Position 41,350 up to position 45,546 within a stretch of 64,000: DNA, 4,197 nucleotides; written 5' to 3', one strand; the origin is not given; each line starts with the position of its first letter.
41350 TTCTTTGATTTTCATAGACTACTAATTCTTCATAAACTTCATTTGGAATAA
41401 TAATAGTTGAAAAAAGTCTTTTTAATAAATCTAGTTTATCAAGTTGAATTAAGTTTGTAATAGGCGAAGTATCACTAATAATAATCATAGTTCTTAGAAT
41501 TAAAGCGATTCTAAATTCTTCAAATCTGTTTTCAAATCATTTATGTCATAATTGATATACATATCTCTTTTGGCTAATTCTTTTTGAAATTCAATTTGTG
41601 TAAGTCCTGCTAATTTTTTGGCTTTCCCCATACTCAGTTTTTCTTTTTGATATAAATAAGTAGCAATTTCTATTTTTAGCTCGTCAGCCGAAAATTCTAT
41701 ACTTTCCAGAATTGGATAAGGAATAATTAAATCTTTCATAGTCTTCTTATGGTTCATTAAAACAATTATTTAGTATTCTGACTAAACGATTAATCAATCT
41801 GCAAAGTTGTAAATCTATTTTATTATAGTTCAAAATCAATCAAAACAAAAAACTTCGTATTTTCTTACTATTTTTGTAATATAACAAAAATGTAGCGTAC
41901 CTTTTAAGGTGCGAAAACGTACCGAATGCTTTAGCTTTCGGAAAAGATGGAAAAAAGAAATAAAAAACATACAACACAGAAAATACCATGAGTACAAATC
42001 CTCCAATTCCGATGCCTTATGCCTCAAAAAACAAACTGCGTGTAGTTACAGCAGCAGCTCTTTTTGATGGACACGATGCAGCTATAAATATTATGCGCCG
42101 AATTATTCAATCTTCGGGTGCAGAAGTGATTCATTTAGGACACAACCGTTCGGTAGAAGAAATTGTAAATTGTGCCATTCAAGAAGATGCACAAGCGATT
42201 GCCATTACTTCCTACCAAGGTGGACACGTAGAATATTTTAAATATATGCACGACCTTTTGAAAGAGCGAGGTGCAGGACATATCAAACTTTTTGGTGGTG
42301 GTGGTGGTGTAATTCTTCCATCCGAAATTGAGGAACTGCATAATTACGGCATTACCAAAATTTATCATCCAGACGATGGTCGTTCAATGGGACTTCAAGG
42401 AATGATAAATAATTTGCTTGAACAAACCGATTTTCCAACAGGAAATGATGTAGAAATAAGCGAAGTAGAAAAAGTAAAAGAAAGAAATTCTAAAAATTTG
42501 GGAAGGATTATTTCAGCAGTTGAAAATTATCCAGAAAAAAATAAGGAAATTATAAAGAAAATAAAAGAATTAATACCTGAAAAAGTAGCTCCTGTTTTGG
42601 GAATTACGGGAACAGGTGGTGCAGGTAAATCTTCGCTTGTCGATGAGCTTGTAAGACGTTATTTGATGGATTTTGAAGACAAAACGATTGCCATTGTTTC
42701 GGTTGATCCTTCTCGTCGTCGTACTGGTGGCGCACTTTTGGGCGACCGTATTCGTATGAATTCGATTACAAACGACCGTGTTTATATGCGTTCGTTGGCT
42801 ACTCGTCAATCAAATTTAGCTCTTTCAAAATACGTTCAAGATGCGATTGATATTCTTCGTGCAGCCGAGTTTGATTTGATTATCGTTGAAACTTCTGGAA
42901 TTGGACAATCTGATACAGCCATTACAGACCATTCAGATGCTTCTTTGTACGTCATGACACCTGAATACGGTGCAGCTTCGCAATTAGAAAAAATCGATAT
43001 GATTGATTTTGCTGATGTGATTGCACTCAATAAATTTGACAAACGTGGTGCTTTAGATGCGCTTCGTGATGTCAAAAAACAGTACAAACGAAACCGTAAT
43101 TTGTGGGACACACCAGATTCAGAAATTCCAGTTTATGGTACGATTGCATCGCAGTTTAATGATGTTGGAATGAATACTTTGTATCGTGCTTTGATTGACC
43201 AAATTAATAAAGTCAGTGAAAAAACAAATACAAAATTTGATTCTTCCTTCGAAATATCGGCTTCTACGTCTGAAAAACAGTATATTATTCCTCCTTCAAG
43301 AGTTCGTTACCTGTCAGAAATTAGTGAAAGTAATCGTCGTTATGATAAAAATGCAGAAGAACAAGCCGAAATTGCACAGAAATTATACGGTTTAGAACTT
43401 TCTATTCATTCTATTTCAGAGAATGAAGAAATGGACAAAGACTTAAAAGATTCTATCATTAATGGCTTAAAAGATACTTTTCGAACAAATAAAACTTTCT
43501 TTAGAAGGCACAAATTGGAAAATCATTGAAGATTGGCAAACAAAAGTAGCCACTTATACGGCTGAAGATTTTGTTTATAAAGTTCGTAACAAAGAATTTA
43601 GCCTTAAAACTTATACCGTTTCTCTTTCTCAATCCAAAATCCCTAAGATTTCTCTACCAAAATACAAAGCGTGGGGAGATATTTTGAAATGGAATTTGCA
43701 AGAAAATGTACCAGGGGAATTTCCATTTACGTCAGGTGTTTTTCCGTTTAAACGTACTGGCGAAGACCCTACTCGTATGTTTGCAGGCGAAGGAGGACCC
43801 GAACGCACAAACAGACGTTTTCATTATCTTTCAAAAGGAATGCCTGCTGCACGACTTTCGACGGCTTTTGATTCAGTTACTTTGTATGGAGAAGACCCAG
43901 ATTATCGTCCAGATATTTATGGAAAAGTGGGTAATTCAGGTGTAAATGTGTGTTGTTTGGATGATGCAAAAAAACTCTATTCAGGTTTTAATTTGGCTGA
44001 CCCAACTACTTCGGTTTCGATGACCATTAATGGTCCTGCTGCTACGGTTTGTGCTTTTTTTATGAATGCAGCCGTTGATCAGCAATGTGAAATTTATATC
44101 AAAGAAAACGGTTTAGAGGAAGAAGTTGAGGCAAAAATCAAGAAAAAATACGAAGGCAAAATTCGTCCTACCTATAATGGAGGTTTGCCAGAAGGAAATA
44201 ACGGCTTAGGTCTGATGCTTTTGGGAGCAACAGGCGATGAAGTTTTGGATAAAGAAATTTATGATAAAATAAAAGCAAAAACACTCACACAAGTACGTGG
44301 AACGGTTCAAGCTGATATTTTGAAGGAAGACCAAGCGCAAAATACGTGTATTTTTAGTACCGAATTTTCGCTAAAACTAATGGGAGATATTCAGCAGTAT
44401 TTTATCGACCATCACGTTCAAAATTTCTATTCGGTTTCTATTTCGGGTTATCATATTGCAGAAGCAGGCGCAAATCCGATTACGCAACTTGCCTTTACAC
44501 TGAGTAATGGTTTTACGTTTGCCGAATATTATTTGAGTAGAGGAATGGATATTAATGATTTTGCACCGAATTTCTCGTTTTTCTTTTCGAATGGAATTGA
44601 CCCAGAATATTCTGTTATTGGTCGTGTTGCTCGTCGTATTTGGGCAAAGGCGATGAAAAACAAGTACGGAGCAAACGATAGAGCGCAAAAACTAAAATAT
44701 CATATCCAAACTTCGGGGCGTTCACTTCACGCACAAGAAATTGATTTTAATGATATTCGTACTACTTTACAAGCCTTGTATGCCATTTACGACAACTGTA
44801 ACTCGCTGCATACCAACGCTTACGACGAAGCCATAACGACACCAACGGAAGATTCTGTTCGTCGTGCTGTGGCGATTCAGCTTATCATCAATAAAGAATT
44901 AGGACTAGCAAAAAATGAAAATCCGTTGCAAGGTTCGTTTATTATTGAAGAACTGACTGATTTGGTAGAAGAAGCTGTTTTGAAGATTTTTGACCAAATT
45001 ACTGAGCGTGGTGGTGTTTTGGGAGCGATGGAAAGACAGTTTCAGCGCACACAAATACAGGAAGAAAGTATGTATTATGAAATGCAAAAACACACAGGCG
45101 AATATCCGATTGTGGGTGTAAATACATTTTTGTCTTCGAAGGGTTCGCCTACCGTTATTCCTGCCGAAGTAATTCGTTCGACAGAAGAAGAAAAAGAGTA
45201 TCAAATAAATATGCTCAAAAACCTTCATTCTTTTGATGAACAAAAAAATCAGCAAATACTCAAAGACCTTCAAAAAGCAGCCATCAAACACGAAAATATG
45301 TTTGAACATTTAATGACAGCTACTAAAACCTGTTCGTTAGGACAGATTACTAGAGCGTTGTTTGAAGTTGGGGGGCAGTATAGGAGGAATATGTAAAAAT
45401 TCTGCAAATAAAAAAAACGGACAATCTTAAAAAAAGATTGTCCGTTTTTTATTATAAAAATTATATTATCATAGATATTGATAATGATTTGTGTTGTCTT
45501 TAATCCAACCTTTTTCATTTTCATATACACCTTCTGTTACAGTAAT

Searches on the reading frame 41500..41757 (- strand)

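Call 9: search_protein_families(library=pfam, max_evalue=0.1, proteins=[window:41500-41757:-])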
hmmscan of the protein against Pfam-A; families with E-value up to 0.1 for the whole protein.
window:41500-41757:- (85 aa): 2 families
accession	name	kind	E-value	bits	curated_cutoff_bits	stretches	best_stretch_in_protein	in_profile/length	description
PF03683.19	UPF0175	-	2.2e-19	69.3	27.9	1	13-81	2-75/75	Uncharacterised protein family (UPF0175)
PF17762.8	HTH_ParB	-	0.0089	16.6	22.6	1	36-76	54-94/102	ParB HTH domain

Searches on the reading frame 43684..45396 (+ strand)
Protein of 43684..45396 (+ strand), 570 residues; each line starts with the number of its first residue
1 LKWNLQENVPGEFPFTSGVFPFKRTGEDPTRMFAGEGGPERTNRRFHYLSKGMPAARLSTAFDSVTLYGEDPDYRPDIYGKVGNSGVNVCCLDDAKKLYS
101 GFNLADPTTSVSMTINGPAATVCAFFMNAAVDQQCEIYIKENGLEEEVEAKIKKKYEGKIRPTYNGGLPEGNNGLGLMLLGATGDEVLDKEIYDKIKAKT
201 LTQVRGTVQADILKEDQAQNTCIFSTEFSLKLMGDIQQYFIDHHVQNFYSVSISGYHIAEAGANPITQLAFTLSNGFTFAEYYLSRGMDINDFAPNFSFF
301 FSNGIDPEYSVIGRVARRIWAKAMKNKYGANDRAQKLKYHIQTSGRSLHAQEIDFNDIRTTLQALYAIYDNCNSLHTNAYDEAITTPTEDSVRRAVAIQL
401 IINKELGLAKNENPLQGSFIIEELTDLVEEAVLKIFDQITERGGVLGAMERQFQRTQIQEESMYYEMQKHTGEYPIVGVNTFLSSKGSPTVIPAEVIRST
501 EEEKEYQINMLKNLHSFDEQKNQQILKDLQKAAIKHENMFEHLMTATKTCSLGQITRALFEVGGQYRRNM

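Call 11: find_related_loci(query=window:43684-45396:+, collection=genome_contigs, flank=10000)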
Query window:43684-45396:+ (570 aa) in genome_contigs; peptide patterns used: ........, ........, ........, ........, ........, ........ (x = any residue, [..] = any of these).
600 stretches matched a pattern (row limit reached: there are more); 598 encode a relative of the query (tblastn E <= 1e-3); the best 80 are kept; 80 distinct loci.
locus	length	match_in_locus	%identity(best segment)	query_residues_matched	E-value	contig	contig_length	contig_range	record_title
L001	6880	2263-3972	99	1-570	0e+0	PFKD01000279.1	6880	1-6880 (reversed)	MAG: Flexibacter sp. CG_4_10_14_3_um_filter_32_15 CG_4_10_14_3_um_filter_scaffold_9494_c, whole genome shotgun sequence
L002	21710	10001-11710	82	1-570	0e+0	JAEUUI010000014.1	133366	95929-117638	MAG: Cyclobacteriaceae bacterium isolate new MAG-351 k141_1877153, whole genome shotgun sequence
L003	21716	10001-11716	82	1-570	0e+0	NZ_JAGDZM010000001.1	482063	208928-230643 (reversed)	MAG: Roseivirga sp. isolate FR12bac1 FR12DL_contig_25, whole genome shotgun sequence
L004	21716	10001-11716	81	1-570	0e+0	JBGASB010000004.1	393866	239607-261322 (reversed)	MAG: Cyclobacteriaceae bacterium isolate MAG_MBR_AS.84 MBRAS-84_NODE_4_length_393866_cov_11.861769, whole genome shotgun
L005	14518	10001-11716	82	1-570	0e+0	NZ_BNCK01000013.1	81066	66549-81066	Thalassotalea marina strain KCTC 42731 sequence13, whole genome shotgun sequence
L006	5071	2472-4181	81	1-570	0e+0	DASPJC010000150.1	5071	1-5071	MAG TPA_asm: Ohtaekwangia sp. isolate SMAG_U11999 k141_701324, whole genome shotgun sequence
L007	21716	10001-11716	82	1-570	0e+0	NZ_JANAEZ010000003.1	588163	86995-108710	Aquiflexum gelatinilyticum strain XJ19-10 spades_K_25_97_3, whole genome shotgun sequence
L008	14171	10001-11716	81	1-570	0e+0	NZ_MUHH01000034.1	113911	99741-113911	Flavobacterium tructae strain CCUG 60100 WGS0044_contig_34, whole genome shotgun sequence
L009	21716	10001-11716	82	1-570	0e+0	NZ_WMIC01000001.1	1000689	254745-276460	Flavobacterium sp. LC2016-01 Contig01, whole genome shotgun sequence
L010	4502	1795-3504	81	1-570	0e+0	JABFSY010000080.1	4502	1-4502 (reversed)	MAG: Cyclobacteriaceae bacterium isolate WB-IL-24 seq_14314, whole genome shotgun sequence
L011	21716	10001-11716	81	1-570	0e+0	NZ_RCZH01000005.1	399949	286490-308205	Flavobacterium pectinovorum strain 42 scaffold5.1, whole genome shotgun sequence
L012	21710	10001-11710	82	1-570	0e+0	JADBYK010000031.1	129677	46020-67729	MAG: Cytophagales bacterium isolate M037S2SP1A04QC M037S2_31, whole genome shotgun sequence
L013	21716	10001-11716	81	1-570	0e+0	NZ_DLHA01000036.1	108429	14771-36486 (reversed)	MAG: Flavobacterium sp. UBA7680 UBA7680_contig_5808, whole genome shotgun sequence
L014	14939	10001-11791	78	1-570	0e+0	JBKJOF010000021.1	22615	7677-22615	MAG: Chryseolinea sp. isolate ant_bin.40 S1Ck117_1752830_flag_0_multi_14.0000_len_22615, whole genome shotgun sequence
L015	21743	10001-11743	80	1-570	0e+0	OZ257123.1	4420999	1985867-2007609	MAG: Cyclobacteriaceae bacterium isolate 807c80a1-3fc2-4da7-9c2d-e3d4965bcdf0 genome assembly, chromosome: 1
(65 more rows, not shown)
